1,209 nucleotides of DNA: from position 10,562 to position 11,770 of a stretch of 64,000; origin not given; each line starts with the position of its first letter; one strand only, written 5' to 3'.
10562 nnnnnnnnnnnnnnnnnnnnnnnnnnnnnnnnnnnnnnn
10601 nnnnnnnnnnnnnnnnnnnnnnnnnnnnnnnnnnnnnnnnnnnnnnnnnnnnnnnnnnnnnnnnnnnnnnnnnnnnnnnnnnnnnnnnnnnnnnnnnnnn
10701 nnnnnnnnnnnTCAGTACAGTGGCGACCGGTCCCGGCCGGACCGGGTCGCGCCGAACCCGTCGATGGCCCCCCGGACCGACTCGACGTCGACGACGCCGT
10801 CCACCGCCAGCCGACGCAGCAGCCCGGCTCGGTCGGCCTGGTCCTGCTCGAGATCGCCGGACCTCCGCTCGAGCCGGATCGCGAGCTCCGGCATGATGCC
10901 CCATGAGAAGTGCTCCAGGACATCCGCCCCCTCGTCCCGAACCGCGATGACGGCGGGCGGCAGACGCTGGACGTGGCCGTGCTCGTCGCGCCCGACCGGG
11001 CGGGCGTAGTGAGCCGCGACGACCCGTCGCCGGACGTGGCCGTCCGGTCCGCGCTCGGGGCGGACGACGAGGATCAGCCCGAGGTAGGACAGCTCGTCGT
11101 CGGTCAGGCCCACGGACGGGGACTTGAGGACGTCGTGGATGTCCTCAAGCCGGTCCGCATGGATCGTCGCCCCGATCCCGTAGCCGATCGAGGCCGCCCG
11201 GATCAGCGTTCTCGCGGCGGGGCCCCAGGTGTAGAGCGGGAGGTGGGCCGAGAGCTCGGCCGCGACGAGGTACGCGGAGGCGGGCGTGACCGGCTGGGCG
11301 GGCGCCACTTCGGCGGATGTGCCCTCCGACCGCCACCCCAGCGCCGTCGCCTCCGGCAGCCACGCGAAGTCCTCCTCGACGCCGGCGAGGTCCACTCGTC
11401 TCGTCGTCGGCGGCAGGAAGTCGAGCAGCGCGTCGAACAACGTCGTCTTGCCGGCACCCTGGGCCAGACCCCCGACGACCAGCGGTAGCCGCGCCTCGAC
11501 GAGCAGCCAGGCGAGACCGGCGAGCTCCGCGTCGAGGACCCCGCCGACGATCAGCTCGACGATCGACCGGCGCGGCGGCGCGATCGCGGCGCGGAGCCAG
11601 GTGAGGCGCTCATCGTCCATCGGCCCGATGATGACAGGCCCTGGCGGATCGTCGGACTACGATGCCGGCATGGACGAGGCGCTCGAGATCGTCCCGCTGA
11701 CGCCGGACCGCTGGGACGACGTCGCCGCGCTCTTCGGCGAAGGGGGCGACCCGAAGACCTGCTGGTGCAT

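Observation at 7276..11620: Tightly coupled three-gene unit: degenerate CpaF-like P-loop ATPase, VOC protein, adenylate-cyclase/NB-ARC/TPR protein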

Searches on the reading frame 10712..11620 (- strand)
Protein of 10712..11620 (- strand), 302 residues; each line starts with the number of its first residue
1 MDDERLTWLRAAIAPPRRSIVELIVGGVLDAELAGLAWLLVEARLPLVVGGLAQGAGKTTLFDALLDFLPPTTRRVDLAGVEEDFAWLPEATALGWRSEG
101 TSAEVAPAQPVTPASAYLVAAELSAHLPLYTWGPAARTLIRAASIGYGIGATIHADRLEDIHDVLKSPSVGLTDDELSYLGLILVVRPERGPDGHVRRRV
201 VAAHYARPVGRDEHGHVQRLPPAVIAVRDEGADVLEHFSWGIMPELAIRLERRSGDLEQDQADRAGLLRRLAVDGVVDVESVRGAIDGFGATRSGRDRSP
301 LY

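Call 5: search_protein_families(library=pfam, proteins=[window:10712-11620:-], max_evalue=0.1)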
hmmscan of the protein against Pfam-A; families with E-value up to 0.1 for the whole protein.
window:10712-11620:- (302 aa): 1 family
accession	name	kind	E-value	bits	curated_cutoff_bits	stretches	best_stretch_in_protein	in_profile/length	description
PF13555.12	AAA_29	-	0.013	15.7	27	1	53-73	30-50/61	P-loop containing region of AAA domain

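Call 6: search_protein_families(library=ncbifam, proteins=[window:10712-11620:-], max_evalue=0.1)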
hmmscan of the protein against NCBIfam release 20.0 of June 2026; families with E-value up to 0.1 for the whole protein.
window:10712-11620:- (302 aa): 6 families
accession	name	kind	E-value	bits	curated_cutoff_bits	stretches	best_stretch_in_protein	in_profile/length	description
TIGR03819.1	heli_sec_ATPase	hypoth_equivalog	1e-05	24.9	373.15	1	17-76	151-209/340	TadA family conjugal transfer-associated ATPase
NF058587.1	archaellum_moto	equivalog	5.8e-05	22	550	1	19-74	250-304/527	archaellum flagellar ATPase motor FlaI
TIGR02788.1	VirB11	equivalog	0.0033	16.5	249.95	1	41-104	141-204/308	P-type DNA transfer ATPase VirB11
TIGR02857.1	CydD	equivalog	0.053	12.4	435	1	53-82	356-385/529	thiol reductant ABC exporter subunit CydD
TIGR01166.1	cbiO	subfamily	0.085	12.3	211.8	0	53-85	26-58/190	cobalt ABC transporter, ATP-binding protein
TIGR02204.1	MsbA_rel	hypoth_equivalog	0.1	11.3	780.4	0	54-82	375-403/576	ABC transporter, permease/ATP-binding protein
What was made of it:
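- On Secretion-superfamily ATPases (T2SSE, PF00437): TIGR03819 scores 24.9 bits against a cut-off of 373, and FlaI NF058587 scores 22 against 550 (call 6).
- Checked: The P-loop protein hits TadA / FlaI / VirB11 models only weakly (call 6).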

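Call 9: find_homologous_proteins(query=window:10712-11620:-)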
Query window:10712-11620:- (302 aa): 1146 proteins with E <= 0.001 among 8000 candidates; the best 120 are listed.
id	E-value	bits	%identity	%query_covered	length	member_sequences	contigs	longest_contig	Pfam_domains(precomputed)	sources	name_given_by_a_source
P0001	6.0e-192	655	100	100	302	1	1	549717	-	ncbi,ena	-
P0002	4.4e-169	580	89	100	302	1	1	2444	-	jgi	jgi:hypothetical protein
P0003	7.7e-154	530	82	100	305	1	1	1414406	-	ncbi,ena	-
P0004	1.9e-145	502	80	98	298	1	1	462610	-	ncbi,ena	-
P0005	1.5e-144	499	80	98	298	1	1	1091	-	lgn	-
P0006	2.3e-144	498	77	97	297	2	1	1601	-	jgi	jgi:hypothetical protein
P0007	4.9e-143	494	79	99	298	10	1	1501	-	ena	-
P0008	1.1e-141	490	78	93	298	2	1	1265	-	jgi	-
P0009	1.5e-140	486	76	99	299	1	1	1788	-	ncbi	-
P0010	6.7e-139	481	75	99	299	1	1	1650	-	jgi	jgi:hypothetical protein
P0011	6.6e-138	477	79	94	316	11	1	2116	-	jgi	jgi:hypothetical protein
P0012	1.8e-137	476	76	99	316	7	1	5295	-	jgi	jgi:hypothetical protein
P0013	1.9e-137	476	76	97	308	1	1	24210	-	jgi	jgi:hypothetical protein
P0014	2.2e-136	472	75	94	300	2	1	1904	-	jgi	jgi:hypothetical protein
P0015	4.3e-136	471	77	94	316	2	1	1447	-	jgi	jgi:hypothetical protein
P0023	4.8e-134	465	76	93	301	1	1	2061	PF00437.27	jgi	jgi:hypothetical protein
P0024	5.5e-134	464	76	93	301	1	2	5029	PF00437.27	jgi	jgi:hypothetical protein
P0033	1.5e-132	460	74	94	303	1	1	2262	PF00437.27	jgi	jgi:hypothetical protein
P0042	5.2e-132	458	75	95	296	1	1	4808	PF00437.27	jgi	jgi:hypothetical protein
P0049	4.5e-131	455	72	96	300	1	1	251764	-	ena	-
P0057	4.8e-130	451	69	98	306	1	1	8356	PF00437.27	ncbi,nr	ncbi:MAG TPA: hypothetical protein VGO64_07215 [Candidatus Limnocylindrales bacterium]|nr:hypothetic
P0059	5.7e-130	451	74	94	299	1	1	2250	PF00437.27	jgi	jgi:hypothetical protein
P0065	2.8e-129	449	72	96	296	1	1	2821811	-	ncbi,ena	-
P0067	4.1e-129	448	72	98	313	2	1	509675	-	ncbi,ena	-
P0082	1.1e-127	444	71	99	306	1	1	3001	PF00437.27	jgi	jgi:hypothetical protein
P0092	3.3e-127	442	70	94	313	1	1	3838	PF00437.27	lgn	-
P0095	4.5e-127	442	68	96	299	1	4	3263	PF00437.27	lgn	-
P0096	4.8e-127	442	70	96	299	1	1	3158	PF00437.27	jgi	jgi:hypothetical protein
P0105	1.3e-126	440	72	93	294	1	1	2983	PF00437.27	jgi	jgi:hypothetical protein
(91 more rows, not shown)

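Call 10: search_solved_structures(query=window:10712-11620:-, max_evalue=10, show_alignments=3)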
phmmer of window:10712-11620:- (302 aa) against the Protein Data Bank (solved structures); distinct sequences matched with E-value up to 10: 9.
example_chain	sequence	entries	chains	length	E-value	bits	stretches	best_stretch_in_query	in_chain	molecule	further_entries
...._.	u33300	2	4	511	3.1e-05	26.8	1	20-185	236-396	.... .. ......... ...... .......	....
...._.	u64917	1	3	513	0.0012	21.5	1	18-83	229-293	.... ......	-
4ii7_A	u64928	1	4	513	0.0013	21.5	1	18-83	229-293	FlaI ATPase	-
2gza_A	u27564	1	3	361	0.22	14.1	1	45-151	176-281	Type IV secretion system protein VirB11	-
8rkd_E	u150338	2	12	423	0.3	13.7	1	33-99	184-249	Pilus assembly ATPase CpaF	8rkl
8rjf_A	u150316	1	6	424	0.3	13.7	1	33-96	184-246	Pilus assembly ATPase CpaF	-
9e24_A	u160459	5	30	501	0.42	13.2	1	34-98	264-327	CpaF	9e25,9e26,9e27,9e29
4qgp_A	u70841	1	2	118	0.57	12.8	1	211-269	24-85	pyrophosphatase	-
9s0y_AA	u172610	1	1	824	0.94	12.1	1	105-158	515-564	Tail tubular protein B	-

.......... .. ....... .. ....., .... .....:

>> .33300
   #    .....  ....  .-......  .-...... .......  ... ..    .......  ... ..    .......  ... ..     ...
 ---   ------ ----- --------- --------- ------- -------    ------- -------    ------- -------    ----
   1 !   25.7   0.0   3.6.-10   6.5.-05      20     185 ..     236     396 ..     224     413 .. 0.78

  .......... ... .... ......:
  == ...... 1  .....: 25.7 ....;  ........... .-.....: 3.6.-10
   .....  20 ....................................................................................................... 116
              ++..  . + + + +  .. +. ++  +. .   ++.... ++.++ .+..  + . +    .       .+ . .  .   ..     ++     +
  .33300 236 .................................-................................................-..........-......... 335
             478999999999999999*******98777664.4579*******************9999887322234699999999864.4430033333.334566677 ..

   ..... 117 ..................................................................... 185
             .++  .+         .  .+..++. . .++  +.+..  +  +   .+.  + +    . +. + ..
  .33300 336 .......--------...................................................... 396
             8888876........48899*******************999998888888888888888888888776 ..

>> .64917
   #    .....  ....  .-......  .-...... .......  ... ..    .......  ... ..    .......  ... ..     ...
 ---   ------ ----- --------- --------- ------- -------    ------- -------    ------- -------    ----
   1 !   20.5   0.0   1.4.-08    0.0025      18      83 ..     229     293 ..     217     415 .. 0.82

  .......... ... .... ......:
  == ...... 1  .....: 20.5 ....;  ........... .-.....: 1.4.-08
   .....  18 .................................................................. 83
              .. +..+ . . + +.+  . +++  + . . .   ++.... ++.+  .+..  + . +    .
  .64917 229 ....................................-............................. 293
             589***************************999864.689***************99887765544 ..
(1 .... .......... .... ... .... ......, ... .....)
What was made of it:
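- On Secretion-superfamily ATPases (T2SSE, PF00437): The protein is 302 aa. Alignment to afGspE and FlaI begins at their residues ~229-236 (call 10).
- Closest known: FlaI / archaeal GspE. Different: Only ~300 aa. The whole N-terminal domain is missing, since alignment starts at FlaI residue ~229 (call 10).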

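Call 11: find_encoding_contigs(protein=P0001, flank=10000, max_places=3)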
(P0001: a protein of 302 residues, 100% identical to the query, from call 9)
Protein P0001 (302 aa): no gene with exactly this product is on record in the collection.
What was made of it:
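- Tried and rejected: The window's own P-loop protein (P0001) is not in the gene-position index, so the source contig could not be fetched (call 11).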

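Call 12: find_encoding_contigs(protein=P0003, flank=10000, max_places=3)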
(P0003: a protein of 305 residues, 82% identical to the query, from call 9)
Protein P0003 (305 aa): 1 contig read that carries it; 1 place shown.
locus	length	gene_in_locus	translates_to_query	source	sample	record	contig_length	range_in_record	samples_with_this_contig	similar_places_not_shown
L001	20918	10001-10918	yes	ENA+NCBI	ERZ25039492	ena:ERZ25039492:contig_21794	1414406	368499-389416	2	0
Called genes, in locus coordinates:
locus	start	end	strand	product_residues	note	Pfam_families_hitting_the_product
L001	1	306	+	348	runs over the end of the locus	PF02625:XdhC_CoxI, PF13478:XdhC_C, PF04945:YHS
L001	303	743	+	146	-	PF06240:COXG, PF10604:Polyketide_cyc2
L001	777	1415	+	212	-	PF00753:Lactamase_B, PF12706:Lactamase_B_2 (weak)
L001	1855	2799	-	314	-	-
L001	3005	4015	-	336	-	PF00583:Acetyltransf_1 (weak), PF13508:Acetyltransf_7 (weak), PF08445:FR47 (faint), PF00583:Acetyltransf_1, PF13673:Acetyltransf_10 (weak), PF13508:Acetyltransf_7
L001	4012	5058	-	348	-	PF00583:Acetyltransf_1, PF13673:Acetyltransf_10 (weak), PF13508:Acetyltransf_7 (weak), PF08445:FR47 (faint), PF00583:Acetyltransf_1, PF13673:Acetyltransf_10, PF13508:Acetyltransf_7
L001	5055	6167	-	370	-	PF03193:RsgA_GTPase, PF00005:ABC_tran (weak), PF01926:MMR_HSR1 (weak)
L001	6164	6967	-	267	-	PF01061:ABC2_membrane, PF12698:ABC2_membrane_3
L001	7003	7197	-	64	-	-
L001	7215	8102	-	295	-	PF00005:ABC_tran, PF13304:AAA_21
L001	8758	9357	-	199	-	PF00583:Acetyltransf_1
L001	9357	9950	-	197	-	PF00583:Acetyltransf_1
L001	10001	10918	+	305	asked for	-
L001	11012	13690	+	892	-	PF00211:Guanylate_cyc, PF13191:AAA_16 (weak), PF13401:AAA_22 (faint)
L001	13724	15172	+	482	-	PF07728:AAA_5 (faint)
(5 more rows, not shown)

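Call 13: find_encoding_contigs(protein=P0065, flank=10000, max_places=3)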
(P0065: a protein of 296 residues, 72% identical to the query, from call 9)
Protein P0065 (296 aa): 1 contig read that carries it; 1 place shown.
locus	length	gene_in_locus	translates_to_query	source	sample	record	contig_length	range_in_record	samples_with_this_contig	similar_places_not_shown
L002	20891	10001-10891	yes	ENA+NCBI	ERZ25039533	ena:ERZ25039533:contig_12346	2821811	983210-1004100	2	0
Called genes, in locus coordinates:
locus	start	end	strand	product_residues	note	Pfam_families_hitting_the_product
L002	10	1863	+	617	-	PF08448:PAS_4 (faint), PF08447:PAS_3, PF13426:PAS_9 (faint), PF08447:PAS_3, PF00512:HisKA, PF02518:HATPase_c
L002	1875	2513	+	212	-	PF00753:Lactamase_B, PF12706:Lactamase_B_2 (weak)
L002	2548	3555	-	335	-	PF00583:Acetyltransf_1 (weak), PF13673:Acetyltransf_10 (faint), PF13508:Acetyltransf_7 (weak), PF08445:FR47 (faint), PF00583:Acetyltransf_1, PF13508:Acetyltransf_7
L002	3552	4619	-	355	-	PF00583:Acetyltransf_1, PF13508:Acetyltransf_7, PF08445:FR47 (faint), PF00583:Acetyltransf_1, PF13673:Acetyltransf_10, PF13508:Acetyltransf_7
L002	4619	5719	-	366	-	PF03193:RsgA_GTPase, PF00005:ABC_tran (weak), PF01926:MMR_HSR1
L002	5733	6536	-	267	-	PF01061:ABC2_membrane, PF12698:ABC2_membrane_3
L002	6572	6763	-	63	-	-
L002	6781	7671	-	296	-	PF00005:ABC_tran, PF13304:AAA_21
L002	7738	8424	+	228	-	-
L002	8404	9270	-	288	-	PF26351:DUF8091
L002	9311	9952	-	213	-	PF00583:Acetyltransf_1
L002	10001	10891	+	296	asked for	-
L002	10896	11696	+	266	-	PF13468:Glyoxalase_3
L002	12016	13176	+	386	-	-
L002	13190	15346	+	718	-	PF27532:Mb0984_helical, PF27098:Rv0959_3rd, PF13519:VWA_2 (weak)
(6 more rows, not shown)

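Call 16: find_encoding_contigs(protein=P0004, flank=10000, max_places=2)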
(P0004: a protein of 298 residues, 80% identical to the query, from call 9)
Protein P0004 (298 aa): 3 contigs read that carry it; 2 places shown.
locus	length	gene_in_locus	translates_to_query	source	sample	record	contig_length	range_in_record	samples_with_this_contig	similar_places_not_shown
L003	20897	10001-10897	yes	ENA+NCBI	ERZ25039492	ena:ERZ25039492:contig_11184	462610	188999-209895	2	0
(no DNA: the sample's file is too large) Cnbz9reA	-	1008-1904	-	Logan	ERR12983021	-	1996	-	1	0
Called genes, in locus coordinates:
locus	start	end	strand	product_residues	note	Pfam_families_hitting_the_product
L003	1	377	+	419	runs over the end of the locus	PF02625:XdhC_CoxI, PF13478:XdhC_C, PF04945:YHS (faint), PF06240:COXG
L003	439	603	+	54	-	PF06240:COXG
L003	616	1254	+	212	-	PF00753:Lactamase_B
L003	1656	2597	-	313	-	-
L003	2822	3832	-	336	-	PF13302:Acetyltransf_3 (faint), PF00583:Acetyltransf_1 (weak), PF13527:Acetyltransf_9 (faint), PF13508:Acetyltransf_7, PF08445:FR47 (faint), PF00583:Acetyltransf_1, PF13673:Acetyltransf_10, PF13508:Acetyltransf_7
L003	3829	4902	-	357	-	PF00583:Acetyltransf_1, PF13508:Acetyltransf_7 (weak), PF08445:FR47 (faint), PF13673:Acetyltransf_10, PF00583:Acetyltransf_1, PF13508:Acetyltransf_7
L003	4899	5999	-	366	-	PF03193:RsgA_GTPase, PF00005:ABC_tran (weak), PF01926:MMR_HSR1 (weak)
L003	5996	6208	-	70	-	-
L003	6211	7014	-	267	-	PF01061:ABC2_membrane, PF12698:ABC2_membrane_3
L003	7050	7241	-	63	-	-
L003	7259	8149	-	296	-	PF00005:ABC_tran, PF13304:AAA_21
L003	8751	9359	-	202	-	PF00583:Acetyltransf_1, PF14542:Acetyltransf_CG (weak)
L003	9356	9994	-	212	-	PF00583:Acetyltransf_1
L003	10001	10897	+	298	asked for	-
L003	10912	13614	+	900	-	PF00211:Guanylate_cyc, PF00931:NB-ARC (weak), PF13191:AAA_16, PF13401:AAA_22 (weak), PF25872:HTH_77 (weak)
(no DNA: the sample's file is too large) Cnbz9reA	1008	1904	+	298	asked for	-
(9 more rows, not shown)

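Call 17: find_encoding_contigs(protein=P0067, flank=10000, max_places=2)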
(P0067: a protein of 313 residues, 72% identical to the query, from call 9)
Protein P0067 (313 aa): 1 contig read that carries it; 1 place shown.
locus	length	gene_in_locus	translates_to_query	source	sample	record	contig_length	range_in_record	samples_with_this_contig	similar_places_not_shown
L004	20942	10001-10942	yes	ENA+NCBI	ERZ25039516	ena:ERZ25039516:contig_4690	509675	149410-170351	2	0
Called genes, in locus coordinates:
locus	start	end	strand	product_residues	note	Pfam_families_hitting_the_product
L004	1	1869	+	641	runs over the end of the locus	PF00989:PAS (faint), PF08448:PAS_4 (weak), PF08447:PAS_3, PF08448:PAS_4 (weak), PF08447:PAS_3, PF00512:HisKA, PF13581:HATPase_c_2 (weak), PF02518:HATPase_c, +1 more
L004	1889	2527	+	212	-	PF00753:Lactamase_B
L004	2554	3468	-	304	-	-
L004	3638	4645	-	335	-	PF00583:Acetyltransf_1 (weak), PF13508:Acetyltransf_7, PF08445:FR47 (faint), PF13527:Acetyltransf_9 (weak), PF00583:Acetyltransf_1, PF13508:Acetyltransf_7, PF13673:Acetyltransf_10 (weak)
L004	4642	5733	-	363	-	PF13302:Acetyltransf_3 (faint), PF00583:Acetyltransf_1 (weak), PF13508:Acetyltransf_7 (weak), PF00583:Acetyltransf_1, PF13673:Acetyltransf_10 (weak), PF13508:Acetyltransf_7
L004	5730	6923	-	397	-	PF03193:RsgA_GTPase, PF00005:ABC_tran, PF01926:MMR_HSR1 (weak)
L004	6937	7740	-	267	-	PF01061:ABC2_membrane, PF12698:ABC2_membrane_3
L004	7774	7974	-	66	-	-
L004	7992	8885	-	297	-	PF00005:ABC_tran, PF13304:AAA_21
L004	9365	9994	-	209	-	PF00583:Acetyltransf_1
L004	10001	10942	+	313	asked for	-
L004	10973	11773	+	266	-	PF13468:Glyoxalase_3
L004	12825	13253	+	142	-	-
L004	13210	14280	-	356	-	-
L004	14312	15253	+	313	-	-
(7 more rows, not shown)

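Call 18: find_encoding_contigs(protein=P0049, flank=10000, max_places=2)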
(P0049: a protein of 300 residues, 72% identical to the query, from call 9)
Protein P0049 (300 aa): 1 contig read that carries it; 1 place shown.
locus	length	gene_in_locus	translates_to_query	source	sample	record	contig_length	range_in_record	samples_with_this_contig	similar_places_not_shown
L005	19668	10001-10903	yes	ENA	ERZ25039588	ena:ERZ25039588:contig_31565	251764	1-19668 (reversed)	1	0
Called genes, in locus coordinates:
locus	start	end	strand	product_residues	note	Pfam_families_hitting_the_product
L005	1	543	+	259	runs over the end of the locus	PF12840:HTH_20, PF10604:Polyketide_cyc2 (weak), PF08327:AHSA1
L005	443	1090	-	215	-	-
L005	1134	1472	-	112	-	PF00903:Glyoxalase, PF18029:Glyoxalase_6 (faint)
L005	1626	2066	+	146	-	PF06240:COXG, PF10604:Polyketide_cyc2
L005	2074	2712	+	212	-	PF00753:Lactamase_B, PF12706:Lactamase_B_2 (weak)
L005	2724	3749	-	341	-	-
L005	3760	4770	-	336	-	PF13508:Acetyltransf_7 (weak), PF13302:Acetyltransf_3 (weak), PF13527:Acetyltransf_9 (weak), PF00583:Acetyltransf_1, PF13508:Acetyltransf_7, PF13673:Acetyltransf_10 (weak)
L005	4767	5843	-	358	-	PF00583:Acetyltransf_1, PF13508:Acetyltransf_7 (weak), PF08445:FR47 (faint), PF00583:Acetyltransf_1, PF13673:Acetyltransf_10, PF13508:Acetyltransf_7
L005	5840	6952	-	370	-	PF03193:RsgA_GTPase, PF00005:ABC_tran (weak), PF01926:MMR_HSR1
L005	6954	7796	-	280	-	PF01061:ABC2_membrane, PF12698:ABC2_membrane_3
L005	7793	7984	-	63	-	-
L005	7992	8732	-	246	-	PF00005:ABC_tran, PF13304:AAA_21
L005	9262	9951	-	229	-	-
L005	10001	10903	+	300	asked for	-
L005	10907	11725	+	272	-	PF13468:Glyoxalase_3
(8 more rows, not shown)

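Call 21: search_protein_representatives(protein=window:10712-11620:-)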
Query: 302 residues. Proteins with E-value up to 0.001 (for the whole library): 723; up to 1e-10: 373; up to 1e-30: 62. The best 150 are listed.
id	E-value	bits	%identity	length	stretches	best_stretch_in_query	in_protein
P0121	4.2e-110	384.3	81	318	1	3-230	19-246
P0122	3.1e-87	309.2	58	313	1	14-289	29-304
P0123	1.5e-78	280.7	55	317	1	9-293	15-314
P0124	6.0e-72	259.0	50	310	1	9-293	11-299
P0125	1.3e-70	254.7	56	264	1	8-238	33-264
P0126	3.4e-68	246.7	51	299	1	16-292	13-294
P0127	9.8e-68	245.2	53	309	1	12-291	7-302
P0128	1.1e-64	235.1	57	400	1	12-244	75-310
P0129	5.3e-64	232.9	72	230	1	13-169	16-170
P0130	7.9e-64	232.4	55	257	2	123-289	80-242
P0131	3.5e-59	217.1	48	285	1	11-269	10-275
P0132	3.3e-58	213.9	52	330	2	109-286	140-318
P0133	2.1e-57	211.3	69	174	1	120-285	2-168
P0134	7.6e-57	209.4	47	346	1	17-294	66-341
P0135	4.4e-56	206.9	58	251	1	77-271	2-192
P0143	2.1e-51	191.5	43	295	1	18-288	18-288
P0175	3.6e-32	128.4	41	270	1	18-291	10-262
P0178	3.7e-31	125.1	41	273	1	18-271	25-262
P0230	6.3e-23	98.1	35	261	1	19-297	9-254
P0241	5.1e-22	95.1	33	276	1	18-288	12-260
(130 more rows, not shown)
